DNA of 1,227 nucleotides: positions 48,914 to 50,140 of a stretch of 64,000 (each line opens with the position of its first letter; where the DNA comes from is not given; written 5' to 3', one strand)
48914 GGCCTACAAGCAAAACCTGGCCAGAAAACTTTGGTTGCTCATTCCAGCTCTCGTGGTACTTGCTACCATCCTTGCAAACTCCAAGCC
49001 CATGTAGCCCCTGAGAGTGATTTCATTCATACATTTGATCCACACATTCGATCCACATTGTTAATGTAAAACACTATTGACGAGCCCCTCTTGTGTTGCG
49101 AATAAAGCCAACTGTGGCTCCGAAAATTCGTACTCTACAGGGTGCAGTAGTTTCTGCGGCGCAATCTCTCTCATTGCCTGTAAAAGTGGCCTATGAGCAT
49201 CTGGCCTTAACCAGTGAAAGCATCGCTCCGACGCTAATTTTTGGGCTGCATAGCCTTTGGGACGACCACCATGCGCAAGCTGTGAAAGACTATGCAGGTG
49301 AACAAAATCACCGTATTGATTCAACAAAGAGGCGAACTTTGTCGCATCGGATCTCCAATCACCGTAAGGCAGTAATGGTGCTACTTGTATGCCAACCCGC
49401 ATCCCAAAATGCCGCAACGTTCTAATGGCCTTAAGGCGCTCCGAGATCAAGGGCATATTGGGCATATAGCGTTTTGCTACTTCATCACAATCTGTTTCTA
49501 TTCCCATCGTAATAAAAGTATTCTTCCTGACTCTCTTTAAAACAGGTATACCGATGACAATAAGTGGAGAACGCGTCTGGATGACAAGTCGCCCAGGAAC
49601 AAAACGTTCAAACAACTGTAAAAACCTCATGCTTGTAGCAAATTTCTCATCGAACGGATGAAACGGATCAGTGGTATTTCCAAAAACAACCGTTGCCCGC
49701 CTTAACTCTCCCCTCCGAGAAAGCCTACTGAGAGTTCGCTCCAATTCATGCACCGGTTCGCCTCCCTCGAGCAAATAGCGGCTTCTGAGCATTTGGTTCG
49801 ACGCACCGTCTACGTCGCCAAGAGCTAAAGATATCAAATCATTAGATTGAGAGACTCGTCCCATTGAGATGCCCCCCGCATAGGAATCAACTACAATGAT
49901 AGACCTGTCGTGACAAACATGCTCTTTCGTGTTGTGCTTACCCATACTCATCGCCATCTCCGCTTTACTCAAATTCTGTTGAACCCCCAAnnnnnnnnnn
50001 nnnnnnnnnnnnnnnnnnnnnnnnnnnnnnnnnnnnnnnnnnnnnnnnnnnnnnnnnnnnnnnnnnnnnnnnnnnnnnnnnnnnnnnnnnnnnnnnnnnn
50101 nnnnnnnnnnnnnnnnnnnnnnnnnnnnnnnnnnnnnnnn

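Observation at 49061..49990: Radical-SAM/SPL-fold protein that has lost its [4Fe-4S]-binding cysteine triad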

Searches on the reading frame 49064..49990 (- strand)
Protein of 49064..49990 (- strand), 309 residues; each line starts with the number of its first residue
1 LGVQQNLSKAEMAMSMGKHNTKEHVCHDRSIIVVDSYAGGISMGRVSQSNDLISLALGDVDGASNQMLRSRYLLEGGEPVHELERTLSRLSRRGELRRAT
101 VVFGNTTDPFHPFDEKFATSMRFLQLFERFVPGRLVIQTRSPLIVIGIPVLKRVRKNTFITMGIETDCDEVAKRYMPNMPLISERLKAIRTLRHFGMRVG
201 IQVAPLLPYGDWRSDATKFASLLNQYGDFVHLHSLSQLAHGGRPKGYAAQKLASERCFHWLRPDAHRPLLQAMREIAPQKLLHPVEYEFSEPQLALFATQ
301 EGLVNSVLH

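Call 3: search_protein_families(library=pfam, proteins=[window:49064-49990:-], max_evalue=10)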
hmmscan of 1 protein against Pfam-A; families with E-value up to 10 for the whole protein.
window:49064-49990:- (309 aa): 2 families
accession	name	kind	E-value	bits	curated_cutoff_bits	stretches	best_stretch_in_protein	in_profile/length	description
PF04055.27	Radical_SAM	-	0.00051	20.7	29.5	1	79-208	29-152/166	Radical SAM superfamily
PF20903.3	SPL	-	0.012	15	27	1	166-224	193-251/338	Spore photoproduct lyase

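Call 4: search_protein_families(library=ncbifam, proteins=[window:49064-49990:-], max_evalue=10)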
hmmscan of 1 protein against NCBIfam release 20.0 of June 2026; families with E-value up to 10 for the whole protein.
window:49064-49990:- (309 aa): 5 families
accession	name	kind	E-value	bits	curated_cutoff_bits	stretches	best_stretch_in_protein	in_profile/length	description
NF033668.1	rSAM_PA0069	hypoth_equivalog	1.8e-10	40.3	360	1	88-208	106-227/348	PA0069 family radical SAM protein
TIGR04470.1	rSAM_mob_pairB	equivalog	8.1e-10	38.5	410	1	99-234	71-200/285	radical SAM mobile pair protein B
NF038135.1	rSAM_Rv2578c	equivalog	4.9e-08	32.4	430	1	89-209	111-232/317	Rv2578c family radical SAM protein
NF038136.1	rSAM_Rv_intein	exception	8.2e-07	28.2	700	1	90-209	369-489/574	intein-containing Rv2578c family radical SAM protein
TIGR04070.1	photo_TT_lyase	equivalog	0.00047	19.2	400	1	156-219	185-246/338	spore photoproduct lyase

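Call 5: search_solved_structures(query=window:49064-49990:-, max_evalue=10, show_alignments=3)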
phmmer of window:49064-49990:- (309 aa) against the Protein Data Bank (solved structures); distinct sequences matched with E-value up to 10: 0.

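Call 6: find_homologous_proteins(query=window:49064-49990:-, max_evalue=0.001)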
Query window:49064-49990:- (309 aa): 181 proteins with E <= 0.001 among 1555 candidates; the best 120 are listed.
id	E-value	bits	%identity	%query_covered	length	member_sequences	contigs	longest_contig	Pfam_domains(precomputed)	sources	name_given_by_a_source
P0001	1.8e-184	630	92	96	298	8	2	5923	-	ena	-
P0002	4.9e-136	471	73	93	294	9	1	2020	-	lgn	-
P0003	1.4e-117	410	65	89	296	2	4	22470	-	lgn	-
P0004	2.2e-117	410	63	94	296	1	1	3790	-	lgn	-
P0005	7.8e-117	408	67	91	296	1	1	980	-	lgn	-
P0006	1.6e-116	407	64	92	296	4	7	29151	-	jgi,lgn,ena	jgi:hypothetical protein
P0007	7.8e-102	359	59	87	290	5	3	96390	-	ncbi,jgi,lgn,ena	jgi:hypothetical protein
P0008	9.1e-101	355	59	87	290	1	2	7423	PF04055.28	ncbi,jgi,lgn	jgi:hypothetical protein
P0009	4.1e-100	353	58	87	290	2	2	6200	-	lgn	-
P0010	7.1e-100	352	58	87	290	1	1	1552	-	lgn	-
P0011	4.7e-99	350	58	88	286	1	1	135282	-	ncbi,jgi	jgi:hypothetical protein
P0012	6.2e-99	349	54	92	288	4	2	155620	-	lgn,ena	-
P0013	1.7e-98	348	58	86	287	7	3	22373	-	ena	-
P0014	2.4e-98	347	55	92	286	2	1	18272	-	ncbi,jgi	jgi:hypothetical protein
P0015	2.4e-98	347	55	91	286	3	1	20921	-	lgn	-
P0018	5.3e-98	346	56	89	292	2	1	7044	PF04055.28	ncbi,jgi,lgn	jgi:hypothetical protein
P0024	2.7e-97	344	57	87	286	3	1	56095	PF04055.28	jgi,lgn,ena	-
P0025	3.7e-97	343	58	86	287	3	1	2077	PF04055.28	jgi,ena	-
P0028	1.3e-96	342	57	87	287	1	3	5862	PF04055.28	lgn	-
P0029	1.7e-96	341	57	87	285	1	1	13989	PF04055.28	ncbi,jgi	jgi:hypothetical protein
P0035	7.6e-96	339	58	87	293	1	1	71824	PF04055.28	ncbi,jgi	jgi:DNA repair photolyase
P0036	1.1e-95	339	58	87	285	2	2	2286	PF04055.28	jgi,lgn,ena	-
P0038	2.2e-95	338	57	92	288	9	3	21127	PF04055.28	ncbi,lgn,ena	-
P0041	1.7e-94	335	57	87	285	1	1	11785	PF04055.28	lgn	-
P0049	3.7e-93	330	58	87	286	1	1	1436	PF04055.28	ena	-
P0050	4.7e-93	330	56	87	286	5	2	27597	PF04055.28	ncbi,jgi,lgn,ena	jgi:DNA repair photolyase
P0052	6.6e-93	329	57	87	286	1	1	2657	PF04055.28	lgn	-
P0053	6.7e-93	329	57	87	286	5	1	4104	PF04055.28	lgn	-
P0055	8.0e-93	329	55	87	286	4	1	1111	PF04055.28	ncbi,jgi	jgi:hypothetical protein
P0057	2.1e-92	328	56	87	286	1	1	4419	PF04055.28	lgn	-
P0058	2.1e-92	328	57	87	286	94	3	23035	PF04055.28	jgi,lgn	jgi:hypothetical protein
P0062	7.0e-92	326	55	87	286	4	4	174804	PF04055.28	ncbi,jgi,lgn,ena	jgi:DNA repair photolyase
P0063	9.4e-92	326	57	87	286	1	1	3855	PF04055.28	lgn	-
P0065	1.3e-91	325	55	87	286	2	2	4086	PF04055.28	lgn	-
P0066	1.6e-91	325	57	87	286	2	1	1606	PF04055.28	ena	-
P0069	4.4e-91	323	55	87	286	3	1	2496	PF04055.28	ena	-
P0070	4.8e-91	323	56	87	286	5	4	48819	PF04055.28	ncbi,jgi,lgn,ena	jgi:hypothetical protein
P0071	5.7e-91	323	54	92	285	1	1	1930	PF04055.28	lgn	-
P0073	1.2e-90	322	54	92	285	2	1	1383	PF04055.28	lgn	-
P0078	1.0e-88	316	61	75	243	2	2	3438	PF04055.28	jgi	jgi:DNA repair photolyase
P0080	3.2e-88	314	61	73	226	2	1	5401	PF04055.28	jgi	jgi:DNA repair photolyase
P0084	3.6e-86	307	60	72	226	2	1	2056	PF04055.28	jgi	jgi:DNA repair photolyase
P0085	3.9e-86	307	59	78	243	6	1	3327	PF04055.28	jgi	jgi:DNA repair photolyase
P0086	4.3e-86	307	59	77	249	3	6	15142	PF04055.28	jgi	jgi:DNA repair photolyase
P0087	6.3e-86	306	59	77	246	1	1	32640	PF04055.28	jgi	jgi:DNA repair photolyase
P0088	1.1e-85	306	60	72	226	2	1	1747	PF04055.28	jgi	jgi:DNA repair photolyase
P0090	1.7e-85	305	54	86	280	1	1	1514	PF04055.28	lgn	-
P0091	2.1e-85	305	53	87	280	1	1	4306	PF04055.28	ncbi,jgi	jgi:hypothetical protein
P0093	2.3e-82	295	58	73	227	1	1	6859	PF04055.28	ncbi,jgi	jgi:DNA repair photolyase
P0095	1.7e-80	289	54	87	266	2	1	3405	PF04055.28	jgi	-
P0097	1.6e-78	282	58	71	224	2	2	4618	PF04055.28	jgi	jgi:DNA repair photolyase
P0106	3.1e-74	268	55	73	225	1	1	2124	PF04055.28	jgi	jgi:DNA repair photolyase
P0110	8.4e-72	260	46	87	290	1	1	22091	-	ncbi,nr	ncbi:MAG: radical SAM protein [Deltaproteobacteria bacterium]|nr:radical SAM protein [Deltaproteobac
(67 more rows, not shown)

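Call 11: find_encoding_contigs(protein=P0012, flank=6000, max_places=3)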
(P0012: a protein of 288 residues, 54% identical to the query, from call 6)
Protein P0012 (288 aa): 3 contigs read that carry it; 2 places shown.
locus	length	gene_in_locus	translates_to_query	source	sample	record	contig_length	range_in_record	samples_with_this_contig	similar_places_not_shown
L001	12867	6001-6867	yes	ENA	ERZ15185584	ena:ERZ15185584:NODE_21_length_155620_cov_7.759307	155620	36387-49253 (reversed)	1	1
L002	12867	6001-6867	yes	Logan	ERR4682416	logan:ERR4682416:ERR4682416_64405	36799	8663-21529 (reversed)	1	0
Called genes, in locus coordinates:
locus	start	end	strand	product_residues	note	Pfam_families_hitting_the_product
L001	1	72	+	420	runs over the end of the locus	PF02844:GARS_N, PF01071:GARS_A, PF02222:ATP-grasp, PF02843:GARS_C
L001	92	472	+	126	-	-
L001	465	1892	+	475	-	PF01266:DAO (weak)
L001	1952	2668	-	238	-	PF04525:LOR (weak)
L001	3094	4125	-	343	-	PF08240:ADH_N, PF00107:ADH_zinc_N, PF13602:ADH_zinc_N_2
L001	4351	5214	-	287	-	PF06325:PrmA, PF05175:MTS, PF13847:Methyltransf_31, PF08241:Methyltransf_11 (weak), PF13649:Methyltransf_25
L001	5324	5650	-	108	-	PF00085:Thioredoxin, PF14595:Thioredoxin_9 (weak), PF13098:Thioredoxin_2, PF13905:Thioredoxin_8 (faint), PF13192:Thioredoxin_3 (weak)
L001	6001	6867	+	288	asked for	-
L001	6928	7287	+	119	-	-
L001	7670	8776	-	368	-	PF04055:Radical_SAM, PF19288:CofH_C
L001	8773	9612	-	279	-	PF14559:TPR_19 (weak), PF23914:TPR_CcmH_CycH, PF00515:TPR_1 (weak), PF07719:TPR_2 (weak), PF13181:TPR_8 (weak), PF25068:ARM_TT21_4th (weak), PF12895:ANAPC3 (weak), PF14559:TPR_19, +17 more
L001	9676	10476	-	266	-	-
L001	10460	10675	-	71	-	-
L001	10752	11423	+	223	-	PF01209:Ubie_methyltran, PF05401:NodS, PF13489:Methyltransf_23, PF08241:Methyltransf_11, PF08242:Methyltransf_12, PF13649:Methyltransf_25, PF13847:Methyltransf_31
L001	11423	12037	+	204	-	PF02441:Flavoprotein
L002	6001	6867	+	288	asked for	-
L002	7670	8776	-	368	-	PF04055:Radical_SAM, PF19288:CofH_C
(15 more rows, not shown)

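Call 12: find_encoding_contigs(protein=P0062, flank=6000, max_places=3)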
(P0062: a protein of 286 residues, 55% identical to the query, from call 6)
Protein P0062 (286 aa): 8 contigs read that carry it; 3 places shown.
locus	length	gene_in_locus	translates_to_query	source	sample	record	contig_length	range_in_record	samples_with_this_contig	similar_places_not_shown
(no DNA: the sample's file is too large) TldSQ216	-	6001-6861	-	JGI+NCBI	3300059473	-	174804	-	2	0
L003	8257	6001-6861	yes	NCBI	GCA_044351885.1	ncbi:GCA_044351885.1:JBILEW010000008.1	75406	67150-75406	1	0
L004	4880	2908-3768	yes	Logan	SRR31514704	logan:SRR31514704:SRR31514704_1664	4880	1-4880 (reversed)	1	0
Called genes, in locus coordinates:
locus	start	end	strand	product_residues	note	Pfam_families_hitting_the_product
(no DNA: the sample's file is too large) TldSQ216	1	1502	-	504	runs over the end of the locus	PF00587:tRNA-synt_2b, PF03129:HGTP_anticodon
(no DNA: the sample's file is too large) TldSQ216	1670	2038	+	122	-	PF04247:SirB (weak)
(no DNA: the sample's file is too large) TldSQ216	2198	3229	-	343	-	PF08240:ADH_N, PF00107:ADH_zinc_N, PF13602:ADH_zinc_N_2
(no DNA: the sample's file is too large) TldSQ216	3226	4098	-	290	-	PF06325:PrmA, PF05175:MTS, PF13649:Methyltransf_25 (weak), PF13847:Methyltransf_31 (weak)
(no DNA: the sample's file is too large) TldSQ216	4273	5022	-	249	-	-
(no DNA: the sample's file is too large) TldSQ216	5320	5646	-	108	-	PF00085:Thioredoxin, PF00578:AhpC-TSA (weak), PF14595:Thioredoxin_9 (weak), PF13098:Thioredoxin_2, PF13905:Thioredoxin_8 (weak), PF13192:Thioredoxin_3 (weak)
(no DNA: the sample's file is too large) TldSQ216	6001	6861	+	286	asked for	PF04055:Radical_SAM (weak)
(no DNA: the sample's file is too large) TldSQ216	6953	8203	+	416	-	PF00108:Thiolase_N, PF02803:Thiolase_C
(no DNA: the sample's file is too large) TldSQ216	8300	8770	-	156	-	-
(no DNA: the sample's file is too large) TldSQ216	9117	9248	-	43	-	?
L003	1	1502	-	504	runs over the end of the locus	PF00587:tRNA-synt_2b, PF03129:HGTP_anticodon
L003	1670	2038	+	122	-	PF04247:SirB (weak)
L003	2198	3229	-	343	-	PF08240:ADH_N, PF00107:ADH_zinc_N, PF13602:ADH_zinc_N_2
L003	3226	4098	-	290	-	PF06325:PrmA, PF05175:MTS, PF13649:Methyltransf_25 (weak), PF13847:Methyltransf_31 (weak)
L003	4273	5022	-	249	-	-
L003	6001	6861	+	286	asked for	PF04055:Radical_SAM (weak)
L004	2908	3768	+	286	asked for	PF04055:Radical_SAM (weak)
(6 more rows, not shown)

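Call 13: find_encoding_contigs(protein=P0110, flank=6000, max_places=3)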
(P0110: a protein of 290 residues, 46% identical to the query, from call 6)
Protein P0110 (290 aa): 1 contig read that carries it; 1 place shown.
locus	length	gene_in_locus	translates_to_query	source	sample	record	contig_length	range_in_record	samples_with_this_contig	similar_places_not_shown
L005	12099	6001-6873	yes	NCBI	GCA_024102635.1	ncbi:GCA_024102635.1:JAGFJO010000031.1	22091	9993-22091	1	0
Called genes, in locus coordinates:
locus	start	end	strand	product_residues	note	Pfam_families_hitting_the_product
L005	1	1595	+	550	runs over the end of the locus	PF00890:FAD_binding_2, PF01266:DAO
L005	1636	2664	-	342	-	PF08240:ADH_N, PF00107:ADH_zinc_N, PF13602:ADH_zinc_N_2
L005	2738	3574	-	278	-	PF06325:PrmA, PF05175:MTS (weak), PF13489:Methyltransf_23 (weak), PF13847:Methyltransf_31 (weak), PF08241:Methyltransf_11, PF08242:Methyltransf_12 (weak), PF13649:Methyltransf_25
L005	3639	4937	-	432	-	PF05076:SUFU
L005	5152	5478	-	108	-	PF00085:Thioredoxin, PF13098:Thioredoxin_2, PF13905:Thioredoxin_8 (weak)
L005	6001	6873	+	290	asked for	-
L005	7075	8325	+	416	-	PF00108:Thiolase_N, PF02803:Thiolase_C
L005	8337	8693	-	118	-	PF13441:Gly-zipper_YMGG, PF13436:Gly-zipper_OmpA (faint), PF13488:Gly-zipper_Omp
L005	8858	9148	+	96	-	-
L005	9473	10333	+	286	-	PF00669:Flagellin_N, PF00700:Flagellin_C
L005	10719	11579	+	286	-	PF00669:Flagellin_N, PF00700:Flagellin_C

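Call 15: find_related_loci(query=A1, collection=genome_contigs, flank=6000)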
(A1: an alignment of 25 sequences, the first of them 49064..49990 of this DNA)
Query A1 (309 aa) in genome_contigs; peptide patterns used: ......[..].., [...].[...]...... (x = any residue, [..] = any of these).
81 stretches matched a pattern; 68 encode a relative of the query (tblastn E <= 1e-3); 67 distinct loci.
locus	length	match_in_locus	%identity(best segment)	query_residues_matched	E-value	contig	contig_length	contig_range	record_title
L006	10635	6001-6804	59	31-299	3e-107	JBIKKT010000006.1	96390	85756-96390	MAG: Bdellovibrionota bacterium isolate ME2014-08-05_3300044627_group5_bin200 Rohwer_bin1185_scaffold_83_c1, whole genom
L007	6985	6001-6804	59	31-299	8e-106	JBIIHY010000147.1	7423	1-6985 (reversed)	MAG: Bdellovibrionota bacterium isolate ME2001-08-13pf_3300042453_group1_bin275 Rohwer_bin1166_scaffold_13674_c1, whole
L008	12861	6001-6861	55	15-299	1e-105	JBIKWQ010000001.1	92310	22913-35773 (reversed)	MAG: Bdellovibrionota bacterium isolate ME2015-09-13_3300035666_group6_bin39 Rohwer_bin1188_scaffold_111_c1, whole genom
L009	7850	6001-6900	52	1-302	3e-105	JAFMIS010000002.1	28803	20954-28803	Bacterium isolate DEBay_Sum019D_L_G_100 NODE_1161_length_28803_cov_5.071240, whole genome shotgun sequence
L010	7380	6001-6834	56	22-302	1e-103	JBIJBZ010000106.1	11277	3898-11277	MAG: Bdellovibrionota bacterium isolate ME2006-08-10D11_3300044971_group2_bin88 Rohwer_bin1171_scaffold_5424_c1, whole g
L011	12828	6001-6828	55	27-302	2e-103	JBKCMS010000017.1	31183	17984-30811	MAG: Pseudomonadota bacterium isolate samp_506_metabat2_168 samp_506_156151, whole genome shotgun sequence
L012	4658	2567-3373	55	31-299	8e-101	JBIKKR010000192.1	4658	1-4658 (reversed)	MAG: Bdellovibrionota bacterium isolate ME2014-08-05_3300044627_group5_bin128 Rohwer_bin1184_scaffold_29619_c1, whole ge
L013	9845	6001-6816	54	31-302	1e-100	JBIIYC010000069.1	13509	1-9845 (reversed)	MAG: Bdellovibrionota bacterium isolate ME2005-08-16_3300042507_group2_bin71 Rohwer_bin1169_scaffold_3366_c1, whole geno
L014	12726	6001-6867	54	4-298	4e-100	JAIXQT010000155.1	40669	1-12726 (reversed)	MAG: Proteobacteria bacterium isolate C4_MAG_00039 pond_C4_MAG_00039_000000000023, whole genome shotgun sequence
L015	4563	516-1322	55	31-299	5e-100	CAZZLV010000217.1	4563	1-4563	MAG TPA_asm: uncultured Bdellovibrionales bacterium isolate SRP124364_co1_308 genome assembly, contig: NODE_24555_length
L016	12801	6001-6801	57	31-298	2e-99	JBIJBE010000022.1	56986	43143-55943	MAG: Bdellovibrionota bacterium isolate ME2006-08-03D11_3300047094_group2_bin168 Rohwer_bin1170_scaffold_196_c1, whole g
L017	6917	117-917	57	31-298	4e-99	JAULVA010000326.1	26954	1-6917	MAG: Bdellovibrionota bacterium isolate P_BDEL NODE_2865_length_26954_cov_1.099899, whole genome shotgun sequence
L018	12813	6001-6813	56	31-302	1e-98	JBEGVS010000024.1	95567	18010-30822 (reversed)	MAG: Pseudomonadota bacterium isolate riogrande_2019_sw_WHONDRS-S19S_0066_B_bin.28 scaffold_2122889, whole genome shotgu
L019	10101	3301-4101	57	31-298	3e-98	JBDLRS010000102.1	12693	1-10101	MAG: Pseudomonadota bacterium isolate icacos_2019_sw_WHONDRS-S19S_0094_B_bin.45 scaffold_2245268, whole genome shotgun s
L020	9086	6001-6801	56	31-298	2e-98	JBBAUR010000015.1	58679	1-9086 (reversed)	MAG: Bdellovibrionota bacterium isolate EUL_302 ctg15-EUL_302, whole genome shotgun sequence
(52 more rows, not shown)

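Call 16: predict_structure(alignment_id=A1)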
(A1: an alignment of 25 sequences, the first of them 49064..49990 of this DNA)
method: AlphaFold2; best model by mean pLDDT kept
length: 309 residues; sequences in the alignment: 25
mean_pLDDT: 75.3   pTM: 0.74
mean pLDDT of the five models: 75.3, 73.6, 72.9, 70.0, 69.0
residues with pLDDT >= 90: 88; 70-90: 126; 50-70: 35; < 50: 60
segments of 3 or more residues with pLDDT < 50: 1-27, 49-53, 59-65, 290-296, 298-309
pLDDT, mean of each block of 10 residues (from residue 1): 38 32 49 82 68 49 48 61 85 85 83 79 89 86 93 90 92 89 96 96 81 88 96 76 76 85 88 94 66 48 42
secondary structure, 60 per line:
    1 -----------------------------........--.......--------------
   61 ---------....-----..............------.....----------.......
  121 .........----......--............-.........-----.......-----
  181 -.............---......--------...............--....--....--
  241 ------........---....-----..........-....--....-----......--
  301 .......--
elements in order: E30-37 E40-46 E70-73 H79-92 E99-103 H114-129 E134-139 H142-153 E158-163 H169-175 H182-194 E198-203 H212-226 E229-232 H235-238 H247-254 H258-261 H267-276 H278-281 H284-287 H293-298 H301-307

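Call 18: search_protein_representatives(alignment_id=A1)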
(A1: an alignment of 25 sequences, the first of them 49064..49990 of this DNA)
Query: 25 sequences, 287 profile positions. Proteins with E-value up to 0.001 (for the whole library): 1966; up to 1e-10: 384; up to 1e-30: 86. The best 150 are listed.
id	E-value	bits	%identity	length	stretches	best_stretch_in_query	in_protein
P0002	5.4e-130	448.9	-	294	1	6-286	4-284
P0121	1.5e-112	391.6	-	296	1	7-286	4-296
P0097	3.1e-104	364.4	-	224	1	67-286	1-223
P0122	8.5e-102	356.4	-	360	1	9-286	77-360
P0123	4.6e-101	354.0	-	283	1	7-286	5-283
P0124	2.7e-97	341.6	-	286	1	39-286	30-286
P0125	7.0e-96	337.0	-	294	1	17-286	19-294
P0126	1.2e-95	336.2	-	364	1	10-286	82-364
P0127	6.0e-94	330.6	-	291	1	10-286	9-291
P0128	2.9e-93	328.4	-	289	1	9-263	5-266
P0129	9.3e-92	323.4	-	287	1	7-286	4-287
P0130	7.9e-90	317.1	-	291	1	7-284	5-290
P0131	2.6e-89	315.4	-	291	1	15-286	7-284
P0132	6.9e-89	314.0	-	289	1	8-286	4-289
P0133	3.1e-88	311.9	-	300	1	4-286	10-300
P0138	9.1e-82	290.7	-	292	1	4-286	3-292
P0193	2.2e-40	154.9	-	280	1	70-268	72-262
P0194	1.3e-37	145.7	-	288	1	80-269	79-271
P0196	5.2e-35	137.2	-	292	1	70-276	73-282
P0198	4.5e-34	134.1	-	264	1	8-217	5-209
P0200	2.9e-33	131.5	-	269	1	12-222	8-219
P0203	1.6e-31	125.7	-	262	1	18-225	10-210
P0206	2.8e-30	121.7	-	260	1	88-241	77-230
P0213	5.0e-27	111.0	-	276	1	14-218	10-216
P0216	2.5e-25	105.5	-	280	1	19-222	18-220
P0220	1.4e-24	103.0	-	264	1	63-265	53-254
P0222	5.6e-24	101.0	-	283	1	70-230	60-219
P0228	1.4e-22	96.4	-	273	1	13-225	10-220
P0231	3.4e-22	95.2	-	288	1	70-206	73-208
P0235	1.0e-21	93.6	-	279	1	74-263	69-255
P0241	2.9e-21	92.1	-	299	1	68-229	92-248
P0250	2.5e-20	89.0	-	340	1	67-227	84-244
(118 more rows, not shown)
